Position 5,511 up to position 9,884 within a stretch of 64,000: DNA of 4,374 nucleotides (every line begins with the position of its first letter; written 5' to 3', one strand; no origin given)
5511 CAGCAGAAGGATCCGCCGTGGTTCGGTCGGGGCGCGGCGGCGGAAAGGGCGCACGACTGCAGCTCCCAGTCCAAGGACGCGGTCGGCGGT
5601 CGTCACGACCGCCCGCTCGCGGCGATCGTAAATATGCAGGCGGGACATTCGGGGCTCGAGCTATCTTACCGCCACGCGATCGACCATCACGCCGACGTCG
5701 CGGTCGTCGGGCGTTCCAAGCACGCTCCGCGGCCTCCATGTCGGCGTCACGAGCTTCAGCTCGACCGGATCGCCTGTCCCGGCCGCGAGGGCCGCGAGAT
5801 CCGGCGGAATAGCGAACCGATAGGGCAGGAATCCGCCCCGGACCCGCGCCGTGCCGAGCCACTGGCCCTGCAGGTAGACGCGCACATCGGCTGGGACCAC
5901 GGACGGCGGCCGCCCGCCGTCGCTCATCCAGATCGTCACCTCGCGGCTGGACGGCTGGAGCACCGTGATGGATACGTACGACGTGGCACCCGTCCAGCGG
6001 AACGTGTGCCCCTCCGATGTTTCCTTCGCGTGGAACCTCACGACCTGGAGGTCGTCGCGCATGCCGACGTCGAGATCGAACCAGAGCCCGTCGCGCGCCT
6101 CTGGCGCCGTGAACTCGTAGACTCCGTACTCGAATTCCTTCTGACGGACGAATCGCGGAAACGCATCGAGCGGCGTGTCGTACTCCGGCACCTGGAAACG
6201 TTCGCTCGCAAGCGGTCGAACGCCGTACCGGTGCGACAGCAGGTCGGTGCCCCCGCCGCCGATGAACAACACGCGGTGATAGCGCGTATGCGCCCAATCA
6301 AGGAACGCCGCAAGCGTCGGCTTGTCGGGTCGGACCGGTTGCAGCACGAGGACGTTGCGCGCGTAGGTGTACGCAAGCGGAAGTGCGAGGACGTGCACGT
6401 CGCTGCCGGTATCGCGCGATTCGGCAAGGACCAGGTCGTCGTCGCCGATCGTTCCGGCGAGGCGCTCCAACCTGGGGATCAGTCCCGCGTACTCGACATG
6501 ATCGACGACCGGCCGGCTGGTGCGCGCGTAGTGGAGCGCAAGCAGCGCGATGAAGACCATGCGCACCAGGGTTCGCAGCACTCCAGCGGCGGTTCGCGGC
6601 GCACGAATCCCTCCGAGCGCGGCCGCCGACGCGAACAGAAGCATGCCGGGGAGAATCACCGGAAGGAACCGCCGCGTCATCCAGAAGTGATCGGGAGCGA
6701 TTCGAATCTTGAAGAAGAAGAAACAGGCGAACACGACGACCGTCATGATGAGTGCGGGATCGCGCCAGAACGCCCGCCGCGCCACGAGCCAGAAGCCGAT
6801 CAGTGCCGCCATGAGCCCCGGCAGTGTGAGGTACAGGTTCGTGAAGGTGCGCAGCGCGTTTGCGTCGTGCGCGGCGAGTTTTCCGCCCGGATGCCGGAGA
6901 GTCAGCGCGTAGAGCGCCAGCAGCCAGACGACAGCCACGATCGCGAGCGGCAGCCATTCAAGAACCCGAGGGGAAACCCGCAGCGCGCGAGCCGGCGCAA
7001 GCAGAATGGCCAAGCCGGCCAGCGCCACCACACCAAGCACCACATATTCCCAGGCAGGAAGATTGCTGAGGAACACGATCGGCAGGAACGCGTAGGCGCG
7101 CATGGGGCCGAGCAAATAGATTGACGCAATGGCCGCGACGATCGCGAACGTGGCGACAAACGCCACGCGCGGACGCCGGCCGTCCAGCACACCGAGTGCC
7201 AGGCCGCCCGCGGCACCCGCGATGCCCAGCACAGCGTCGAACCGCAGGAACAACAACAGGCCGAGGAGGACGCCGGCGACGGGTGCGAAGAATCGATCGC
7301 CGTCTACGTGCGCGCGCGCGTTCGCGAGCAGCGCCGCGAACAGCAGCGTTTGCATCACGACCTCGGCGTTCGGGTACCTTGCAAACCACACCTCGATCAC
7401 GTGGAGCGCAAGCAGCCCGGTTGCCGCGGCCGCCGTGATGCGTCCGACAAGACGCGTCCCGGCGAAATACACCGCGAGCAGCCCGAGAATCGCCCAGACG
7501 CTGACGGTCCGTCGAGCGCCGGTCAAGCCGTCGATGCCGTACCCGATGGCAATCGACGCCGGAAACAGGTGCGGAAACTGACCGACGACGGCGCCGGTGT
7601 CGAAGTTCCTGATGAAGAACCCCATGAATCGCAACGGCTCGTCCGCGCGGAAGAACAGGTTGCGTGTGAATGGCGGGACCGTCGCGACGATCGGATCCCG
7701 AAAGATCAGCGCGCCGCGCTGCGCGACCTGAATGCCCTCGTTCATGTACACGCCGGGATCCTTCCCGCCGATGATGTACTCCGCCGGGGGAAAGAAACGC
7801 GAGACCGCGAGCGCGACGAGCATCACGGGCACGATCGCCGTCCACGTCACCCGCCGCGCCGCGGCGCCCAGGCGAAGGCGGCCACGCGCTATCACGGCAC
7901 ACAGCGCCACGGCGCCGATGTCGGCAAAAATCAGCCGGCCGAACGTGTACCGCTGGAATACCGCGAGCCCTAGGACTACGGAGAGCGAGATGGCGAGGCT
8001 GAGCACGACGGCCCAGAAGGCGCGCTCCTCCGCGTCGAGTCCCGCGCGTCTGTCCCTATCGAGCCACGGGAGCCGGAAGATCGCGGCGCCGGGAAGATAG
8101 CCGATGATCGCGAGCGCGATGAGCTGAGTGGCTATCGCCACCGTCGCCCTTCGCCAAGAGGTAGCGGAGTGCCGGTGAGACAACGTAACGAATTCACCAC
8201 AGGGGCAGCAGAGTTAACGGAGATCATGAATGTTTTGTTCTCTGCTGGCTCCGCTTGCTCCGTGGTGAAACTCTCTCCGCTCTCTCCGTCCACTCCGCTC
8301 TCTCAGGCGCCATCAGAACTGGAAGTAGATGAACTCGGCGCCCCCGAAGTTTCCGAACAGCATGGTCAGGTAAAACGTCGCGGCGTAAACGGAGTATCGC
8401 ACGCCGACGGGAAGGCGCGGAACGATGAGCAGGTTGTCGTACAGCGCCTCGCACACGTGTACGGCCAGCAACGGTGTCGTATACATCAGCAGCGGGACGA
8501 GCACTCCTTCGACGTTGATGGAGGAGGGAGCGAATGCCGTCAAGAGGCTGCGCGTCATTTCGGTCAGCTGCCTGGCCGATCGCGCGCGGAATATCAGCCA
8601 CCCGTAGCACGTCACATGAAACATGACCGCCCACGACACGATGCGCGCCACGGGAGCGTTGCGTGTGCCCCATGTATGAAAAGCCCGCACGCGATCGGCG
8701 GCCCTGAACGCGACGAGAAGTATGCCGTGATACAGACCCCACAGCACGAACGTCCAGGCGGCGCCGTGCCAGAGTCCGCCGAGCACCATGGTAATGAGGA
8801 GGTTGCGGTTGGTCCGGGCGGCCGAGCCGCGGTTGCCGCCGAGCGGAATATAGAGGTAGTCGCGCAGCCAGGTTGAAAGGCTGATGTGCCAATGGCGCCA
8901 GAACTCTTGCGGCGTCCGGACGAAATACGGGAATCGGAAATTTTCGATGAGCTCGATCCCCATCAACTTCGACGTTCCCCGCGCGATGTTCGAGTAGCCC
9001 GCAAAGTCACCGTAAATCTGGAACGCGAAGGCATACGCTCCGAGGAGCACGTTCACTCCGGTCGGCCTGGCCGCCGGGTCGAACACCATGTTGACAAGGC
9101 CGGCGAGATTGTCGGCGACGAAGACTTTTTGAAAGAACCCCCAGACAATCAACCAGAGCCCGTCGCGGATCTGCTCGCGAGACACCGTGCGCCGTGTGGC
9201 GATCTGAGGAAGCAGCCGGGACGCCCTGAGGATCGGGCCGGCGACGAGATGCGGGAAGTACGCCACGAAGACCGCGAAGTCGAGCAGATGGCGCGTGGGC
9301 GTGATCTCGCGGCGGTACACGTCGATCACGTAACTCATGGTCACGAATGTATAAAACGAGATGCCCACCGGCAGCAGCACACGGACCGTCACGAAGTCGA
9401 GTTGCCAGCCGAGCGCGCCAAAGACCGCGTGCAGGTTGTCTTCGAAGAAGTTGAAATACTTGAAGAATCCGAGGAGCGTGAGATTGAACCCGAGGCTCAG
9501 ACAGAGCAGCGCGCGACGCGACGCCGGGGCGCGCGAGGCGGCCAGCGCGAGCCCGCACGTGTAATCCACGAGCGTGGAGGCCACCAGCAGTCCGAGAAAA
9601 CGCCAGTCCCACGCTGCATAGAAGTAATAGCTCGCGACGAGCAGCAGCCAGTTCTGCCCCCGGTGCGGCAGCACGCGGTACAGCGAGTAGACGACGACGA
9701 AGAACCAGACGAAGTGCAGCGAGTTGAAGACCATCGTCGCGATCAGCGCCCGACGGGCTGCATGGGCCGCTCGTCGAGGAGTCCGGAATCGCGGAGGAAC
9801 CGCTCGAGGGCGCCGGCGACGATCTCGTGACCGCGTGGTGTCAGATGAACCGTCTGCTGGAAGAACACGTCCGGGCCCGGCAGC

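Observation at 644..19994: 19-kb glycan operon built around polyprenyl-phosphate-sugar GT2s and GT-C transferases, with no visible export/polymerisation machinery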

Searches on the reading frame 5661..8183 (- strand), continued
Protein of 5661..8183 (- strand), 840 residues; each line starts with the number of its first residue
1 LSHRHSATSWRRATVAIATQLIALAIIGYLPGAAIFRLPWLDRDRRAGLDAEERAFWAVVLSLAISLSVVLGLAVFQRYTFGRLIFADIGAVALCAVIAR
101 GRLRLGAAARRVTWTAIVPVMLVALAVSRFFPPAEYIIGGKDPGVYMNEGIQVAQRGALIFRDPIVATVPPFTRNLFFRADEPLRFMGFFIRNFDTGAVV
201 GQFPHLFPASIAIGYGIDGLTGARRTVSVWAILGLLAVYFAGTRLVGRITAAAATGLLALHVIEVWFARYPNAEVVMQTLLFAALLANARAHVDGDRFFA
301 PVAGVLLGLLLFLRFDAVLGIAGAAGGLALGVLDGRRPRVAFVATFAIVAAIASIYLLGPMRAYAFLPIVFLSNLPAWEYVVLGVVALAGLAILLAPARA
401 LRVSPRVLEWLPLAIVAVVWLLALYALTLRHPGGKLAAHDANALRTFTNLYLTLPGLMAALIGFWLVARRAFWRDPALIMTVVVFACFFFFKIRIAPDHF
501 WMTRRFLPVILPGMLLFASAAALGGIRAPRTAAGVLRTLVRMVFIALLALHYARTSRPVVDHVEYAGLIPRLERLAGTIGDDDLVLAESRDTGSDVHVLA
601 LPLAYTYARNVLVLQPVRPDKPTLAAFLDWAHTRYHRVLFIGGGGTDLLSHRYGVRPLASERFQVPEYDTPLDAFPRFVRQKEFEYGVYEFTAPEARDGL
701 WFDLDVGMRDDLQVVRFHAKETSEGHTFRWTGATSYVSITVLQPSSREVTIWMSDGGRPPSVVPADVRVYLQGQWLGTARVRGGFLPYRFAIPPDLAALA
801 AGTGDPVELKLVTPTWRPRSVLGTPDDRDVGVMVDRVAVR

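Call 88: search_protein_representatives(alignment_id=A1)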
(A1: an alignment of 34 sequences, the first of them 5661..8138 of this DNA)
Query: 34 sequences, 831 profile positions. Proteins with E-value up to 0.001 (for the whole library): 3576; up to 1e-10: 2208; up to 1e-30: 860. The best 150 are listed.
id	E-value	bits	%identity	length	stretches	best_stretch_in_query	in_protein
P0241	0.0e+00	1226.6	-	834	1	3-831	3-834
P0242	0.0e+00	1120.7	-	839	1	4-831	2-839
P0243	3.6e-298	1008.0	-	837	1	5-831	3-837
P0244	1.5e-295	999.3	-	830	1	5-831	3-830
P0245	3.5e-291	984.9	-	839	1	2-831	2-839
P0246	9.7e-289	976.8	-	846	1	7-831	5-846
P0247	4.8e-284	961.3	-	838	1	6-831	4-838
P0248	5.1e-281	951.3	-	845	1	7-830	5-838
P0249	5.8e-280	947.8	-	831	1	1-831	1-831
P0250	6.8e-278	940.9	-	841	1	7-831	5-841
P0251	1.3e-275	933.3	-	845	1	3-831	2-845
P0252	2.1e-275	932.7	-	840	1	5-831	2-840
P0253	4.1e-272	921.8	-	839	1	7-831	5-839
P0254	3.8e-268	908.7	-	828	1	12-829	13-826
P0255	1.1e-267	907.2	-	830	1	7-831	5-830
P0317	1.8e-112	393.7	-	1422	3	134-625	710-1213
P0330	6.9e-101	355.4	-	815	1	15-831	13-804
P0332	4.5e-100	352.7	-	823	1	1-828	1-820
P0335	9.5e-99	348.3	-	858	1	5-829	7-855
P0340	2.4e-96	340.4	-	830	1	4-831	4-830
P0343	1.4e-94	334.6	-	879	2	11-423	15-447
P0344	2.1e-94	334.0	-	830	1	4-830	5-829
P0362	5.1e-88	312.8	-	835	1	4-830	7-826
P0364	3.1e-87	310.2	-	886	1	6-828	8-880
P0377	3.2e-84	300.3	-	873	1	30-830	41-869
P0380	1.1e-82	295.2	-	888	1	71-829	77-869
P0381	3.5e-82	293.5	-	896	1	38-831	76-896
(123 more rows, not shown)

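Call 89: list_cluster_members(proteins=[P0330, P0332, P0335, P0340, P0344, P0362, P0364, P0377, P0380, P0381])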
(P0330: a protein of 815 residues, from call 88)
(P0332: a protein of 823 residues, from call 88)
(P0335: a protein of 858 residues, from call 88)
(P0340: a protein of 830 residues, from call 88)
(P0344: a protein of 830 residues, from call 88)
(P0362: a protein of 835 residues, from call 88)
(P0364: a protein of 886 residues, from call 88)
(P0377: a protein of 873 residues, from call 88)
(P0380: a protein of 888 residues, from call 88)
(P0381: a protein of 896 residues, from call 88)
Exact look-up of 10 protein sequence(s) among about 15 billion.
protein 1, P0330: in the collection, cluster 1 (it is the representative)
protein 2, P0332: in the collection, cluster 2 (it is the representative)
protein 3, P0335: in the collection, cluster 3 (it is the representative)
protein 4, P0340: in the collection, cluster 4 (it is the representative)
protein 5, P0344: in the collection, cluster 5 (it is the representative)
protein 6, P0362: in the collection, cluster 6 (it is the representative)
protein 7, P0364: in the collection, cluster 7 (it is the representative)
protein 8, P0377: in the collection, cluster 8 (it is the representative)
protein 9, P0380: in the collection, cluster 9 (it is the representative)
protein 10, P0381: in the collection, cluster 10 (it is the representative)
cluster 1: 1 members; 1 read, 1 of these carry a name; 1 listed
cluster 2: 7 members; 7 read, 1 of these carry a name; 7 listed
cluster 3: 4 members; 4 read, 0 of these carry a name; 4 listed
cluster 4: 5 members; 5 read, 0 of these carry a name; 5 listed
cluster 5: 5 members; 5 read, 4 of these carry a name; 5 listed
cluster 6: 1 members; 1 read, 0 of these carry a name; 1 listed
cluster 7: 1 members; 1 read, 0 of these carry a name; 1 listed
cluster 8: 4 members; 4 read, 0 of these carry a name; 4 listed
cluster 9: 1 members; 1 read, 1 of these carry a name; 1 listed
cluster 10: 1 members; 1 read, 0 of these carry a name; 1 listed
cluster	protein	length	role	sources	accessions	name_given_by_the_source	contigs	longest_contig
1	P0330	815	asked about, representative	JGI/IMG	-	hypothetical protein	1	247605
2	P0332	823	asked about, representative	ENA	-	-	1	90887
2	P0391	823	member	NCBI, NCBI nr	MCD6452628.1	MAG: glycosyltransferase family 39 protein [Acidobacteria bacterium] | glycosyltransferase family 39 protein [Acidobacteriota bacterium]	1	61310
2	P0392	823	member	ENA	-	-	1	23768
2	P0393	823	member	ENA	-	-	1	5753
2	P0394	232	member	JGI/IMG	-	-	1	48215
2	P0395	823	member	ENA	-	-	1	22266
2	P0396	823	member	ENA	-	-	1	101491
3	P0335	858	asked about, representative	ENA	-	-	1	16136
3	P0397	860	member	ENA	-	-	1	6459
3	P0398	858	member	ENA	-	-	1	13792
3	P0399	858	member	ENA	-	-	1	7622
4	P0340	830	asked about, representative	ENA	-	-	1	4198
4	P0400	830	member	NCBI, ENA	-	-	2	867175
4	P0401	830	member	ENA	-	-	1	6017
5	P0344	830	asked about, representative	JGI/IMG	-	hypothetical protein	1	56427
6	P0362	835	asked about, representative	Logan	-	-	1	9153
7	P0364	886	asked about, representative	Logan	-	-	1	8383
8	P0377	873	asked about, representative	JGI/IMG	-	-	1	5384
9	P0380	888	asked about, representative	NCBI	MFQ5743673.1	MAG: hypothetical protein ACE5HV_08815 [Acidobacteriota bacterium]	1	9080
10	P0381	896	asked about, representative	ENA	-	-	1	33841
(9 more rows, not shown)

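Call 90: search_protein_families(library=pfam, proteins=[P0330, P0332, P0335, P0340, P0364, P0377, P0380, P0381, P0317, P0343], max_evalue=0.01)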
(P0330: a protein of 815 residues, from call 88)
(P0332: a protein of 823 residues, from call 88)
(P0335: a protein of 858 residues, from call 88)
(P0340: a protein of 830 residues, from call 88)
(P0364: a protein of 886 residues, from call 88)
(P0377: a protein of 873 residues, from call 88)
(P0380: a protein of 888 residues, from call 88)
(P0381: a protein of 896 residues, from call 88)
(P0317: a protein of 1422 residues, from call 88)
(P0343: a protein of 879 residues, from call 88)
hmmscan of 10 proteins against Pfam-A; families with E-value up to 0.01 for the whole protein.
P0330 (815 aa): 0 families

P0332 (823 aa): 1 family
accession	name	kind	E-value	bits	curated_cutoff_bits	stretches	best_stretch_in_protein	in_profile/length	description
PF13231.12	PMT_2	-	1.7e-08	35.3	26.1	1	206-331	23-149/160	Dolichyl-phosphate-mannose-protein mannosyltransferase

P0335 (858 aa): 2 families
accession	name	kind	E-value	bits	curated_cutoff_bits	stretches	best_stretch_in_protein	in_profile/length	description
PF13231.12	PMT_2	-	5.3e-07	30.4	26.1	1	205-348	9-154/160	Dolichyl-phosphate-mannose-protein mannosyltransferase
PF07760.16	DUF1616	-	0.0027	17.4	31.6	1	5-93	21-119/307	Protein of unknown function (DUF1616)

P0340 (830 aa): 1 family
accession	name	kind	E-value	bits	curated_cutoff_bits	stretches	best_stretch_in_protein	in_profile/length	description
PF13231.12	PMT_2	-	7.7e-08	33.1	26.1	1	210-341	21-151/160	Dolichyl-phosphate-mannose-protein mannosyltransferase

P0364 (886 aa): 2 families
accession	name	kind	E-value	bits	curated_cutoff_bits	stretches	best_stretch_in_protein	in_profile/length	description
PF07760.16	DUF1616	-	0.0023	17.6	31.6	1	5-100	21-128/307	Protein of unknown function (DUF1616)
PF20874.2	Relaxase_M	-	0.0073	16.9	27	0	121-173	10-61/86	Relaxase central domain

P0377 (873 aa): 2 families
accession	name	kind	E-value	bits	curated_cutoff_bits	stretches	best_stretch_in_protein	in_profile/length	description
PF13231.12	PMT_2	-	1.1e-08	35.8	26.1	1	210-359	4-153/160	Dolichyl-phosphate-mannose-protein mannosyltransferase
PF07760.16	DUF1616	-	0.0029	17.2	31.6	1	9-111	23-127/307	Protein of unknown function (DUF1616)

P0380 (888 aa): 0 families

P0381 (896 aa): 0 families

P0317 (1422 aa): 1 family
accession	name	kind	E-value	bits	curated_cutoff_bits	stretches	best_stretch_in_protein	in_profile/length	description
PF01041.23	DegT_DnrJ_EryC1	-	2.7e-29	102.9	19.8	2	224-280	17-73/360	DegT/DnrJ/EryC1/StrS aminotransferase family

P0343 (879 aa): 1 family
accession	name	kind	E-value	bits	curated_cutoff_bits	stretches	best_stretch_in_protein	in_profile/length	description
PF13231.12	PMT_2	-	3.4e-05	24.6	26.1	1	213-364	6-150/160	Dolichyl-phosphate-mannose-protein mannosyltransferase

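Call 91: search_protein_families(library=pfam, proteins=[L029:1763-2542:-, L029:2532-3752:-, L029:3762-5186:-, L029:13701-14963:-, L029:14960-16111:-, L029:16115-17566:-, L029:17289-18494:+, L029:19136-19894:-, L029:19932-20924:+, L029:20966-22450:+], max_evalue=0.001)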
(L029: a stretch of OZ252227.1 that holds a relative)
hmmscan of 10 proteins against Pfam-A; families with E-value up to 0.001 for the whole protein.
L029:1763-2542:- (259 aa): 1 family
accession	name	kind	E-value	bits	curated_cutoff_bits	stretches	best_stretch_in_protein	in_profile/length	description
PF04205.19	FMN_bind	-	1.2e-14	55.2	22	1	144-241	1-76/77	FMN-binding domain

L029:2532-3752:- (406 aa): 1 family
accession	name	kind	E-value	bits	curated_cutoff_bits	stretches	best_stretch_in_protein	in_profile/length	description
PF03116.20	NQR2_RnfD_RnfE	-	2.6e-99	332.8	27.7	1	44-397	4-295/296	NQR2, RnfD, RnfE family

L029:3762-5186:- (474 aa): 3 families
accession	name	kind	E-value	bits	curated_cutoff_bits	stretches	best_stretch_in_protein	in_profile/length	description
PF24836.1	NQRA_2nd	-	4.6e-51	173.2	25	1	139-281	2-144/145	NqrA second alpha/beta domain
PF05896.17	NQRA_N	-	4.7e-29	100.9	25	1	21-111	2-92/94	NqrA N-terminal barrel-sandwich hybrid domain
PF11973.14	NQRA_SLBB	-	1.6e-16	60.9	27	1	287-337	1-50/51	NQRA C-terminal domain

L029:13701-14963:- (420 aa): 6 families
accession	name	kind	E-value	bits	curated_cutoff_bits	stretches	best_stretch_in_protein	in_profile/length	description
PF13692.12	Glyco_trans_1_4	-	6.5e-36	124.2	27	1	238-380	2-141/142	Glycosyl transferases group 1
PF00534.26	Glycos_transf_1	-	4.9e-32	111.3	26.4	1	235-393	13-170/172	Glycosyl transferases group 1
PF13439.12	Glyco_transf_4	-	1.7e-19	71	28.5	1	22-216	1-170/170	Glycosyltransferase Family 4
PF13579.12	Glyco_trans_4_4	-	1.2e-13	52.2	29.7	1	23-210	1-157/158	Glycosyl transferase 4-like domain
PF20706.3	GT4-conflict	-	1.6e-10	40.9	26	1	116-409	84-385/385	Family 4 Glycosyltransferase in conflict systems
PF13524.12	Glyco_trans_1_2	-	0.00019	21.8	25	1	297-410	28-143/144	Glycosyl transferase-like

L029:14960-16111:- (383 aa): 5 families
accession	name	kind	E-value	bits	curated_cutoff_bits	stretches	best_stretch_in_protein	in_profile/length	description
PF13692.12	Glyco_trans_1_4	-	1.9e-25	90.2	27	1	197-342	3-139/142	Glycosyl transferases group 1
PF00534.26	Glycos_transf_1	-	6.8e-19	68.5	26.4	1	192-356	12-170/172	Glycosyl transferases group 1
PF13439.12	Glyco_transf_4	-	7.4e-15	55.8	28.5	1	16-157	2-144/170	Glycosyltransferase Family 4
PF13524.12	Glyco_trans_1_2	-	2.9e-12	47.2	25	1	218-368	7-138/144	Glycosyl transferase-like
PF13579.12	Glyco_trans_4_4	-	7.6e-10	39.8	29.7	1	17-157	2-138/158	Glycosyl transferase 4-like domain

L029:16115-17566:- (483 aa): 0 families

L029:17289-18494:+ (401 aa): 9 families
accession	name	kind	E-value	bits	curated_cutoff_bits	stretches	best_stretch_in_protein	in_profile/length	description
PF08241.18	Methyltransf_11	-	4.7e-21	75.7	21.2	1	173-268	1-94/95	Methyltransferase domain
PF13649.12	Methyltransf_25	-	4e-19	69.5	27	1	172-265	1-97/97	Methyltransferase domain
PF13847.12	Methyltransf_31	-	2.3e-18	66.7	27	1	170-272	5-112/145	Methyltransferase domain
PF13489.12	Methyltransf_23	-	6.7e-17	62.1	27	1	151-282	3-129/164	Methyltransferase domain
PF08242.18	Methyltransf_12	-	1.5e-14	54.9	30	1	173-266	1-97/98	Methyltransferase domain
PF01209.24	Ubie_methyltran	-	4.5e-11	43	20.1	1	166-268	45-150/233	ubiE/COQ5 methyltransferase family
PF02353.26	CMAS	-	7e-07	29.3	27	1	153-274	47-169/273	Mycolic acid cyclopropane synthetase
PF07021.18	MetW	-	6.5e-05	23.1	21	1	170-260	15-101/193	Methionine biosynthesis protein MetW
PF05175.20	MTS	-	0.00032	20.8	23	1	157-269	23-138/170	Methyltransferase small domain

L029:19136-19894:- (252 aa): 0 families

L029:19932-20924:+ (330 aa): 2 families
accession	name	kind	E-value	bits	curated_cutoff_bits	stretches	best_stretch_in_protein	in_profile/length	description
PF05690.20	ThiG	-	9.5e-112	372.7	23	1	79-323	2-247/247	Thiazole biosynthesis protein ThiG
PF01680.23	SOR_SNZ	-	0.00069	19.9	27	0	214-287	27-106/207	SOR/SNZ family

L029:20966-22450:+ (494 aa): 6 families
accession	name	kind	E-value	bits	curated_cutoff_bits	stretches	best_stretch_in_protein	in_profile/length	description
PF13489.12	Methyltransf_23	-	1.7e-13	51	27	1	273-428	5-160/164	Methyltransferase domain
PF07021.18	MetW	-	1.4e-12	48.1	21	1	287-363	10-87/193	Methionine biosynthesis protein MetW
PF13649.12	Methyltransf_25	-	2e-09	38.4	27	1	294-383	1-96/97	Methyltransferase domain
PF08241.18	Methyltransf_11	-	2.3e-09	38.2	21.2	1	295-387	1-94/95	Methyltransferase domain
PF13847.12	Methyltransf_31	-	5.8e-06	26.5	27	1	291-392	4-113/145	Methyltransferase domain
PF08242.18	Methyltransf_12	-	1e-05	26.6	30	1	295-385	1-97/98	Methyltransferase domain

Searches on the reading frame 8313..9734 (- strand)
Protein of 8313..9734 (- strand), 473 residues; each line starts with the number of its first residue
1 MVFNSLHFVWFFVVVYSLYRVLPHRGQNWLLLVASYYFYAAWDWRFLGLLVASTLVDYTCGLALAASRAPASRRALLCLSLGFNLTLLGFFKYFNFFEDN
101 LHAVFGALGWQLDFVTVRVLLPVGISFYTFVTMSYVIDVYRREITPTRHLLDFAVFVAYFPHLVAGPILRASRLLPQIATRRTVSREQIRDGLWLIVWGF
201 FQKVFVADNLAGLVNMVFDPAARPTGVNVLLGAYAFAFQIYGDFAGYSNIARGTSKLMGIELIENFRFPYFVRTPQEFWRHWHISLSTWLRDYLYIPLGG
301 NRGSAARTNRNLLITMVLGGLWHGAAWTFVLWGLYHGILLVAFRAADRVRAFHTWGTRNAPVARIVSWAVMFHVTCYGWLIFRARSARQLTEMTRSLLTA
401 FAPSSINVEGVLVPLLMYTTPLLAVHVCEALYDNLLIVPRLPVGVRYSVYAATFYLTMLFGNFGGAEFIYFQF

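Call 5: search_protein_families(library=pfam, proteins=[window:8313-9734:-], max_evalue=0.01)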
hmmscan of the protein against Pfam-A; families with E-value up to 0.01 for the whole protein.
window:8313-9734:- (473 aa): 1 family
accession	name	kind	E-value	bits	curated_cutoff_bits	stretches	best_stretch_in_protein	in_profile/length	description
PF03062.24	MBOAT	-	1.5e-25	90.7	27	1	149-376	80-329/337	MBOAT, membrane-bound O-acyltransferase family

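Call 62: search_protein_families(library=ncbifam, proteins=[window:8313-9734:-], max_evalue=0.00001)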
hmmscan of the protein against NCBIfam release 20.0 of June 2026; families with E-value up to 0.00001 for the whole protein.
window:8313-9734:- (473 aa): 1 family
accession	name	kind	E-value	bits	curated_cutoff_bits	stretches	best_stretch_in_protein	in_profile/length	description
TIGR04091.1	LTA_dltB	equivalog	2.1e-52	178.6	375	1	118-383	106-377/380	D-alanyl-lipoteichoic acid biosynthesis protein DltB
